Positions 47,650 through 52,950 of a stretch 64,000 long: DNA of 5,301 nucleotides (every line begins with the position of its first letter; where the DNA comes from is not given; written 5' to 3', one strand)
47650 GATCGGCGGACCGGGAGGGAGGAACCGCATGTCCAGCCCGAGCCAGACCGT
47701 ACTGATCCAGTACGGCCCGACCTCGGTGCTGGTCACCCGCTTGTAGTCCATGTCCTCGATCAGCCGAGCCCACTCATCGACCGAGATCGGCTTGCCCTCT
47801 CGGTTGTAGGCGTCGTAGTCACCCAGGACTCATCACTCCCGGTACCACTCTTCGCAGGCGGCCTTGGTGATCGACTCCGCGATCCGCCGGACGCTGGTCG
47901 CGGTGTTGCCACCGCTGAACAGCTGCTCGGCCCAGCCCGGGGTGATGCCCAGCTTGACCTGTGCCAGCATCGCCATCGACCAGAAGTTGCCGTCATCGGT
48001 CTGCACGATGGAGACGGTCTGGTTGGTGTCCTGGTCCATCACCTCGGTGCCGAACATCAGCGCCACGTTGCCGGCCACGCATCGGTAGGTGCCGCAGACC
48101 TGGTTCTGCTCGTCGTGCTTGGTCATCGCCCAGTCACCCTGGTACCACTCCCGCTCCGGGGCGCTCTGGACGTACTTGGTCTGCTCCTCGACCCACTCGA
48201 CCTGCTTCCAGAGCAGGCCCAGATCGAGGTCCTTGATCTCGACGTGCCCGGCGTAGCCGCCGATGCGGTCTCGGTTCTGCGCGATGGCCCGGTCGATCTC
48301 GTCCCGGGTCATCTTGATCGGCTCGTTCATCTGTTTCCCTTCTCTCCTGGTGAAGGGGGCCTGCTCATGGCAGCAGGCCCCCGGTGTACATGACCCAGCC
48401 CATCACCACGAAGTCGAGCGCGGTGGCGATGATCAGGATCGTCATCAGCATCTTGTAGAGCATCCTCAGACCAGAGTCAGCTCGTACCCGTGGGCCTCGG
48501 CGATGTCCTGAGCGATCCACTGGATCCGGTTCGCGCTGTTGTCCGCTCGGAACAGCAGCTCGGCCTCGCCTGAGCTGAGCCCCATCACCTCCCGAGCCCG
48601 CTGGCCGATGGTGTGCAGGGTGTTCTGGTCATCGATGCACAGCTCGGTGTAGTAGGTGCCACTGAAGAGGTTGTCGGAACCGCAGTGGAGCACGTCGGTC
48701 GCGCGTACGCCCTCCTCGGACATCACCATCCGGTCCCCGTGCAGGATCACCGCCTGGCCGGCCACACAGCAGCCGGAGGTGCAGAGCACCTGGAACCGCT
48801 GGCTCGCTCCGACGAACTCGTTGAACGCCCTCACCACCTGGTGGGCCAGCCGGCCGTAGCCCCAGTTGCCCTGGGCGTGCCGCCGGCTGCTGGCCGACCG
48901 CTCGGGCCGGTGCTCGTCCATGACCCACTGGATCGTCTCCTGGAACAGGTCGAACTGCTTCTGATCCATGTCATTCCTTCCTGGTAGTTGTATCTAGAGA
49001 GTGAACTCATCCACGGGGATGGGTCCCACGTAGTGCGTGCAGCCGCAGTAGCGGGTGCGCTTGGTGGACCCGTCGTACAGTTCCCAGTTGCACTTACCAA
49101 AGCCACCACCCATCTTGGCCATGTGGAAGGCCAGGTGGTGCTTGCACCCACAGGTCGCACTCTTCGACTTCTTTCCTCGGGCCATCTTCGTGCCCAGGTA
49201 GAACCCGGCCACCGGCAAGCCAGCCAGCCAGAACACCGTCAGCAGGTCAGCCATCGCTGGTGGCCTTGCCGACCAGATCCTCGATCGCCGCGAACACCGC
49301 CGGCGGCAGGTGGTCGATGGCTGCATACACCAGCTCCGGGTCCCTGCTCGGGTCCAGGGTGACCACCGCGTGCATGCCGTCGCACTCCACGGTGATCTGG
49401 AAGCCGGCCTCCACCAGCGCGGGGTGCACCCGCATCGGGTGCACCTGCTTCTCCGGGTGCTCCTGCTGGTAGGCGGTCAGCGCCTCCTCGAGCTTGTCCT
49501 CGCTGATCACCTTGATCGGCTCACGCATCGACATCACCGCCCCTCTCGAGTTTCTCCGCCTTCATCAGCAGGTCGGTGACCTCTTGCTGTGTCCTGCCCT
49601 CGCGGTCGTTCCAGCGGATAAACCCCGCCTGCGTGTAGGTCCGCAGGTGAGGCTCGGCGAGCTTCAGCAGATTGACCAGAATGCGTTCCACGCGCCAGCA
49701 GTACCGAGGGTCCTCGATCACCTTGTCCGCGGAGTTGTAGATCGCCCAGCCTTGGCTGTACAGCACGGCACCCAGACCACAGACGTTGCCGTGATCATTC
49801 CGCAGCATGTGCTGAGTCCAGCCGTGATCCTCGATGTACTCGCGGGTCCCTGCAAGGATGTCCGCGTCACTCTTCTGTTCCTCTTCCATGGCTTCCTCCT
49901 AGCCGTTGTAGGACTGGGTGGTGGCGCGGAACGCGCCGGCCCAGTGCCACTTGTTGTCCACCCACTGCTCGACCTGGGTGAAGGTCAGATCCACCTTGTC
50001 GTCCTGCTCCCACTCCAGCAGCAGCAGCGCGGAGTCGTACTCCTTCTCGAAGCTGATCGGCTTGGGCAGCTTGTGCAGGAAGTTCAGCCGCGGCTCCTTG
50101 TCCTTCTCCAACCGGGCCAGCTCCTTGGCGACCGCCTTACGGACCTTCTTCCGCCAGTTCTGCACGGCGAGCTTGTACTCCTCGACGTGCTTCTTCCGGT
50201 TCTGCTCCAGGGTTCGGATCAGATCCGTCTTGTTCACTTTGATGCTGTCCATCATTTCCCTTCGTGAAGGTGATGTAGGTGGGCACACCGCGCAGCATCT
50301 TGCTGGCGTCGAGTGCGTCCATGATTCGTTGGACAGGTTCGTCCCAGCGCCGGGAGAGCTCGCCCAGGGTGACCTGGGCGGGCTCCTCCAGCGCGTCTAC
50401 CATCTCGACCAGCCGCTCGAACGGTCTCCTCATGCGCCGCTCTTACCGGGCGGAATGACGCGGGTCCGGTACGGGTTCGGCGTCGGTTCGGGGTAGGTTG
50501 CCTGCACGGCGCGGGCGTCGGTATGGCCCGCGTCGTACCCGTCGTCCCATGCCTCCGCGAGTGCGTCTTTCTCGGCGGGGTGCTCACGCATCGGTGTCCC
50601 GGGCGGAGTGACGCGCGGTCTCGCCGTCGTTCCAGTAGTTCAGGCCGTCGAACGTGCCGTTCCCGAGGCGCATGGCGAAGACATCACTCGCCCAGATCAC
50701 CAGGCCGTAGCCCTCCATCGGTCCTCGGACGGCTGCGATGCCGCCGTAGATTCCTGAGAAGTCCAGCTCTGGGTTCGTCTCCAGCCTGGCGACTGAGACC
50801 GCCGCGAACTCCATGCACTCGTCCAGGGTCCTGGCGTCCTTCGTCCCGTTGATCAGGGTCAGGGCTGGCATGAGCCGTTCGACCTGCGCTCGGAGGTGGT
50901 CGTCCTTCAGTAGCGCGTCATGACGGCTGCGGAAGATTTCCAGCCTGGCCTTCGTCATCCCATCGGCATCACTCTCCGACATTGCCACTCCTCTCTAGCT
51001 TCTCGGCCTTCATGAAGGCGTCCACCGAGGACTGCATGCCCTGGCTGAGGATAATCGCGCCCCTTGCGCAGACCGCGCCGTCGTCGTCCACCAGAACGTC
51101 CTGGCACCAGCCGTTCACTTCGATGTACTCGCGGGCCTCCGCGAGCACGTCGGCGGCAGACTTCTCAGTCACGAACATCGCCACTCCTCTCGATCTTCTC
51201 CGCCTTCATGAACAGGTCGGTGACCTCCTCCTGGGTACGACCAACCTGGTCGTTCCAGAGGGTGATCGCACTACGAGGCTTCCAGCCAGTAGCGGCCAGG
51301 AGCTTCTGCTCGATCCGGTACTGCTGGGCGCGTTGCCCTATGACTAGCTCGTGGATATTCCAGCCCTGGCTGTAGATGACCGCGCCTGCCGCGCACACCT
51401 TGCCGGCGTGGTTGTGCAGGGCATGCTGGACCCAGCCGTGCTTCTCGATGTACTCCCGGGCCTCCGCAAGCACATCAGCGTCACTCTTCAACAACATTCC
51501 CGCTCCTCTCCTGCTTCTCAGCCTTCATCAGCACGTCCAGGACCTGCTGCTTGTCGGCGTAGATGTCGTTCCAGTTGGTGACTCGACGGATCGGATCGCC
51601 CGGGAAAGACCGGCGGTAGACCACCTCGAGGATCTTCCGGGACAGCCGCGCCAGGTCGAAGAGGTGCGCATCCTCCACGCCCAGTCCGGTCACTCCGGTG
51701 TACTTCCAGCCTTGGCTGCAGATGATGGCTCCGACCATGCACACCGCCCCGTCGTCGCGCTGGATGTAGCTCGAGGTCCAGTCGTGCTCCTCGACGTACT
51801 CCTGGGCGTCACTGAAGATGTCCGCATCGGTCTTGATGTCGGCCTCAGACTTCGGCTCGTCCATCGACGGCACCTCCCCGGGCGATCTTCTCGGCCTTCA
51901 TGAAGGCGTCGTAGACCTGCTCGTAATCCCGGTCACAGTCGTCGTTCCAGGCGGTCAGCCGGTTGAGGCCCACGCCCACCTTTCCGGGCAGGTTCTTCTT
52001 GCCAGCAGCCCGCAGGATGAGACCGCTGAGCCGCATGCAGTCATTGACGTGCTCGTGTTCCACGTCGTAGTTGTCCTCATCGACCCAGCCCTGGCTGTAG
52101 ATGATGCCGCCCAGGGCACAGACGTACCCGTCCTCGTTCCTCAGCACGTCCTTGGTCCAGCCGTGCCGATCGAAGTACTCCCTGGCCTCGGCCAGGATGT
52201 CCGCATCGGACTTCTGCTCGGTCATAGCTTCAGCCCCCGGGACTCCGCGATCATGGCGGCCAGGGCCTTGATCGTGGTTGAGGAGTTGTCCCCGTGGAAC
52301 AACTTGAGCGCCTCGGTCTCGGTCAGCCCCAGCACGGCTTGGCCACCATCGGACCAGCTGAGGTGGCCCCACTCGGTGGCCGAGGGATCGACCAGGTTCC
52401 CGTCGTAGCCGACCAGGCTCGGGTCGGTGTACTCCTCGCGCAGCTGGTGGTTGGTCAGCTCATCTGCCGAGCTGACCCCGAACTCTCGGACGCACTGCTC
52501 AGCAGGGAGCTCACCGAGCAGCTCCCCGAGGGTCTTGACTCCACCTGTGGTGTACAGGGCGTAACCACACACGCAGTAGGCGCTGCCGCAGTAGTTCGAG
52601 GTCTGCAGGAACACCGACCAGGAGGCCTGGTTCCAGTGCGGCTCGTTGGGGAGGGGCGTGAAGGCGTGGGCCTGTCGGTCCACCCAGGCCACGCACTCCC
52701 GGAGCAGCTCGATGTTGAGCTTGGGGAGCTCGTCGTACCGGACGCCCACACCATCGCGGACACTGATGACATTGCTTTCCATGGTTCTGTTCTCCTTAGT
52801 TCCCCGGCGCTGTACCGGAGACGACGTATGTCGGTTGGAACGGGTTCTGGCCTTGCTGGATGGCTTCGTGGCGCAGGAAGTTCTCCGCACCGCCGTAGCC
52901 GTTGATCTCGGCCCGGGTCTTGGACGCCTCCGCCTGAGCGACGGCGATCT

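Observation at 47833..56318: Expanded superfamily of at least 10 diversified small paralogues in the leftward operon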

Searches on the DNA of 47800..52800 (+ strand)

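Call 6: search_dna_similar(query=window:47800-52800:+, collection=phages, mode=near, max_rows=25)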
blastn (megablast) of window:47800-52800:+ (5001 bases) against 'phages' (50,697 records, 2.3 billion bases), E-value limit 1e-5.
No match.
